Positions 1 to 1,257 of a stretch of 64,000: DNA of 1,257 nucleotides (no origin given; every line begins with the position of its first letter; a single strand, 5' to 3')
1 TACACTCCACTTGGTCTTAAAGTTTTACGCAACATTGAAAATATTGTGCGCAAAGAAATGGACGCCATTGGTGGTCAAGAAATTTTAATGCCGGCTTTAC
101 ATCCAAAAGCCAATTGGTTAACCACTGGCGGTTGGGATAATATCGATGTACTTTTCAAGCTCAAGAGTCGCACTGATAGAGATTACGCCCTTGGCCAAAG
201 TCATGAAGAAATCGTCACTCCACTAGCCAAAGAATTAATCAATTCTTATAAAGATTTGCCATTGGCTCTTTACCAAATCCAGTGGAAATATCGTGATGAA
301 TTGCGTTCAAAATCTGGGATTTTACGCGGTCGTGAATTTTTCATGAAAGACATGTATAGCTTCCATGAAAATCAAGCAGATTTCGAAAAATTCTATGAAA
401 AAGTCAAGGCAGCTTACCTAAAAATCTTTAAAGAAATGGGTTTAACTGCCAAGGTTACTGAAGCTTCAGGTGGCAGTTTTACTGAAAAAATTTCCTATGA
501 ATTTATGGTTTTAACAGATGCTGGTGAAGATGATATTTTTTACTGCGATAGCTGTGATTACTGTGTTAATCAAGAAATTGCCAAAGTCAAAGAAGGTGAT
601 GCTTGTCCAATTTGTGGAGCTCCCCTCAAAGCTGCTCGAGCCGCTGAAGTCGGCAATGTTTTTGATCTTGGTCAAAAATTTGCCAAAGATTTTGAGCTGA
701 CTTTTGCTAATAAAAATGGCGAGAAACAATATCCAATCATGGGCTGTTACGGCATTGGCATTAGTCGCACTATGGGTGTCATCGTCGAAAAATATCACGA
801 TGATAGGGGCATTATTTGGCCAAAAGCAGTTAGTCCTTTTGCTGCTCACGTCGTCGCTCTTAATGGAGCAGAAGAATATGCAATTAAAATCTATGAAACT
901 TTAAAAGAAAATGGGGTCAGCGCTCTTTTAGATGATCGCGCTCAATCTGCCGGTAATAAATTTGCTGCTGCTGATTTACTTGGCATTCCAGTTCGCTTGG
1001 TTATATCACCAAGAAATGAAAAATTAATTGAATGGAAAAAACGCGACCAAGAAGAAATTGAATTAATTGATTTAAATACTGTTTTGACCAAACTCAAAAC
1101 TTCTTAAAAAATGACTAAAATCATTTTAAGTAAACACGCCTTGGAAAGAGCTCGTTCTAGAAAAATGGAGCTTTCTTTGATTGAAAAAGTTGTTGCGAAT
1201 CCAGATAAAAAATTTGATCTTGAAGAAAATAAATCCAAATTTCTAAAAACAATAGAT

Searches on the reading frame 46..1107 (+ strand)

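Call 30: search_protein_families(library=ncbifam, proteins=[window:46-1107:+], max_evalue=0.00001)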
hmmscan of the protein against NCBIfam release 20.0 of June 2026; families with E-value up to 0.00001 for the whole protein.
window:46-1107:+ (353 aa): 9 families
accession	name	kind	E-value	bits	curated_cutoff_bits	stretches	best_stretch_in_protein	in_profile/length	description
NF006625.0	PRK09194.1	equivalog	7.8e-125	417.9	558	2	1-181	57-238/559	proline--tRNA ligase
TIGR00409.1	proS_fam_II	equivalog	6.3e-116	388.5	306.7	2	2-180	58-237/568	proline--tRNA ligase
NF008979.1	PRK12325.1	exception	2.6e-96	323.2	550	2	2-170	58-227/437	proline--tRNA ligase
TIGR00408.1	proS_fam_I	equivalog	2.6e-34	119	437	2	194-350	213-377/475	proline--tRNA ligase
TIGR00418.1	thrS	equivalog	4.5e-22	78.7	383.65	2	211-351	421-562/565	threonine--tRNA ligase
NF003068.0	PRK03991.1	equivalog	3e-15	55.6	484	1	61-348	297-586/613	threonine--tRNA ligase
NF003211.1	PRK04173.1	equivalog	3.4e-11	42.7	312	0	69-138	186-254/454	glycine--tRNA ligase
TIGR00389.1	glyS_dimeric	equivalog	9.1e-10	37.7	243.3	0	68-129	179-240/565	glycine--tRNA ligase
TIGR00442.1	hisS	equivalog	9.2e-06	24.9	286.75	0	227-324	294-387/406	histidine--tRNA ligase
